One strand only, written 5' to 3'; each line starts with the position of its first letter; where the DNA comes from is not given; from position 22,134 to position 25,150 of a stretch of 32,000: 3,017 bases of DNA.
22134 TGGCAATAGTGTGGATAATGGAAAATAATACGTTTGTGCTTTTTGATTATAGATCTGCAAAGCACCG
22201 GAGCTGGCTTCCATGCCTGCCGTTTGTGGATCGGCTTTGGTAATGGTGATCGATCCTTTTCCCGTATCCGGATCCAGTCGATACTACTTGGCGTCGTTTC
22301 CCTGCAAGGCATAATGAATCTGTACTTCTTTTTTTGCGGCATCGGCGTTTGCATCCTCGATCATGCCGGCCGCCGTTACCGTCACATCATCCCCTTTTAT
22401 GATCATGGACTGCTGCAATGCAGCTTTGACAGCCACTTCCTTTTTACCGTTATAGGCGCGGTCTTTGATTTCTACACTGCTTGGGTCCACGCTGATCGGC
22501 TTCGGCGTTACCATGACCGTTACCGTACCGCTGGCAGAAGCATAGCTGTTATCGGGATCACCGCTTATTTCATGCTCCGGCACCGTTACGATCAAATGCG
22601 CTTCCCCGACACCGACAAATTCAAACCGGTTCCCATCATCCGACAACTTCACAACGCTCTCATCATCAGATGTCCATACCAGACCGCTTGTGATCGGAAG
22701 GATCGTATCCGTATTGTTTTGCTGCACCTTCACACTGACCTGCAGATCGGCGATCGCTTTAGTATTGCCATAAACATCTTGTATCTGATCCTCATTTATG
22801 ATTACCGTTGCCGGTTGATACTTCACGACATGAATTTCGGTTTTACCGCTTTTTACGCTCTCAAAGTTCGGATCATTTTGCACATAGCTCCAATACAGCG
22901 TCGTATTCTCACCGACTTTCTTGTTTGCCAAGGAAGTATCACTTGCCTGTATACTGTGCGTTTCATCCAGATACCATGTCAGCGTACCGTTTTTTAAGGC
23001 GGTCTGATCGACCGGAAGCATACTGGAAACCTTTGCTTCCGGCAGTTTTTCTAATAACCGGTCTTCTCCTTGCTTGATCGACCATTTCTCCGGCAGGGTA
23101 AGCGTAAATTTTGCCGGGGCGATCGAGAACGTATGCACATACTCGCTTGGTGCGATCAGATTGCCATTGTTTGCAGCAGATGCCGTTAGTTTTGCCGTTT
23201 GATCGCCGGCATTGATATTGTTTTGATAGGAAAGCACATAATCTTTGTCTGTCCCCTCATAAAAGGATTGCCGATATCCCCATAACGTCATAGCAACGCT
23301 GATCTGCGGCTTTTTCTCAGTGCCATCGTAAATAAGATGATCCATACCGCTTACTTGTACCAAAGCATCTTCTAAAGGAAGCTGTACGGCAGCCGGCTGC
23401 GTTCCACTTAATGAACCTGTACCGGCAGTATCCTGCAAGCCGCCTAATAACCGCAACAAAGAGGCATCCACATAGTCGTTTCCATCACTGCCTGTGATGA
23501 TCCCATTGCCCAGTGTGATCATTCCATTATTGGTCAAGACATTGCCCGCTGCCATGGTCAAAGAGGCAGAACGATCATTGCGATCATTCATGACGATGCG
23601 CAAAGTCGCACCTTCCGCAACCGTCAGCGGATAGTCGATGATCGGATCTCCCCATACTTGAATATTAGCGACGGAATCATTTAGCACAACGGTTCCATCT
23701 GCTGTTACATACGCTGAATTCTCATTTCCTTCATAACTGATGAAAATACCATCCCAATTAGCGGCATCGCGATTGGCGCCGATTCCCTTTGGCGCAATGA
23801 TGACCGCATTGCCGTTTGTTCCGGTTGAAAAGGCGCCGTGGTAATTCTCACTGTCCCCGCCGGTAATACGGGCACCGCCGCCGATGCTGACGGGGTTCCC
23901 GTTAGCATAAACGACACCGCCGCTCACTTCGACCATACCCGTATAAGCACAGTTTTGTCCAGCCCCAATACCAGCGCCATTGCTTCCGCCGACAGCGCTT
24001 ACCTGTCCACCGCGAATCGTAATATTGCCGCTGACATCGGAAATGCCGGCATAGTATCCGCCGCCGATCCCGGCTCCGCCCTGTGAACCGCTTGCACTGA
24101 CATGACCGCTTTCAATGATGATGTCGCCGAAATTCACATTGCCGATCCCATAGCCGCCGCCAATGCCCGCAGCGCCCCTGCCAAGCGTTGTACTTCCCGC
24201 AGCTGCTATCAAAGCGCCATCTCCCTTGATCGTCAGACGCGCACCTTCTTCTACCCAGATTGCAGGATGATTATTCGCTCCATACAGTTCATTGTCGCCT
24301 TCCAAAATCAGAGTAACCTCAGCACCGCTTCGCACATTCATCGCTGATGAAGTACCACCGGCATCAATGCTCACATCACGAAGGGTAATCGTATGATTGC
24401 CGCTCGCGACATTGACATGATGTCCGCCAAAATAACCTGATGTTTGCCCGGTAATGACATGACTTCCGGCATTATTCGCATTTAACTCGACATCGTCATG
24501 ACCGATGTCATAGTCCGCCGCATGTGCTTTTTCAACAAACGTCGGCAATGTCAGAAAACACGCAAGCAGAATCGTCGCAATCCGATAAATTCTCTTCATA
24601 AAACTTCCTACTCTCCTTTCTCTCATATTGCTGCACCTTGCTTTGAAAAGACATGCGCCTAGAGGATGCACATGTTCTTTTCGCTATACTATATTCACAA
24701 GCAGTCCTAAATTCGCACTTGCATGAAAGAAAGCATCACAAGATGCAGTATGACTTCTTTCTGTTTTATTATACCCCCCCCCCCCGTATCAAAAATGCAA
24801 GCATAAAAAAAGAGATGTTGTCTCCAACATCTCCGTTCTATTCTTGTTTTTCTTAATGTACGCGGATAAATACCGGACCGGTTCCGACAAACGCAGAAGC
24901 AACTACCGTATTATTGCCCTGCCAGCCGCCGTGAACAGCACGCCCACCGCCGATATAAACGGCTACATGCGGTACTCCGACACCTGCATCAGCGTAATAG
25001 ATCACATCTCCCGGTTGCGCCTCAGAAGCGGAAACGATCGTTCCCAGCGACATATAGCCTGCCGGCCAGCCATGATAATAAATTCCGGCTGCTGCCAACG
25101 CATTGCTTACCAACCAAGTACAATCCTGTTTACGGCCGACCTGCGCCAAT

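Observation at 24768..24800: G12 homopolymer lies exactly in the -35/-10 spacer of the surface-adhesin promoter, a candidate slipped-strand phase switch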

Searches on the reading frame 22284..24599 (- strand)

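Call 7: search_protein_families(library=pfam, proteins=[window:22284-24599:-])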
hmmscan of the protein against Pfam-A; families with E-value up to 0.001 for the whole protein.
window:22284-24599:- (771 aa): 0 families

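Call 50: search_protein_families(library=pfam, proteins=[P0063], max_evalue=1)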
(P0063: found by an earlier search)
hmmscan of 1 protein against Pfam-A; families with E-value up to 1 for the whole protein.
P0063 (1060 aa): 3 families
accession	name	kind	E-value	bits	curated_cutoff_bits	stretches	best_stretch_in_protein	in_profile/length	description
PF18657.6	YDG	-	2.9e-08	34.3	25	1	698-779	1-84/85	YDG domain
PF18889.6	Beta_helix_3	-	0.0002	22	27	2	193-214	1-19/20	Beta helix repeat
PF18998.6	Flg_new_2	-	0.056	13.9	23.6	1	910-961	1-48/73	Divergent InlB B-repeat domain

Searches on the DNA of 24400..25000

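Call 36: search_rna_families(source=window, start=24400, end=25000, threshold=evalue, max_evalue=1)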
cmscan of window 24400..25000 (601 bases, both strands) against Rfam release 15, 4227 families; matches with E-value up to 1: 1.
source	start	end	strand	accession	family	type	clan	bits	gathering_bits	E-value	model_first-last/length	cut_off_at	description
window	24802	24873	-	RF04319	BTncRNA_FopS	Gene; sRNA;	-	21.6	56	0.71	1-71/71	no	Bacteroidetes FopS (family of paralogous sRNAs)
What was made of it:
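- Tried and rejected: Only a chance-level hit, E = 0.71 (call 36).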
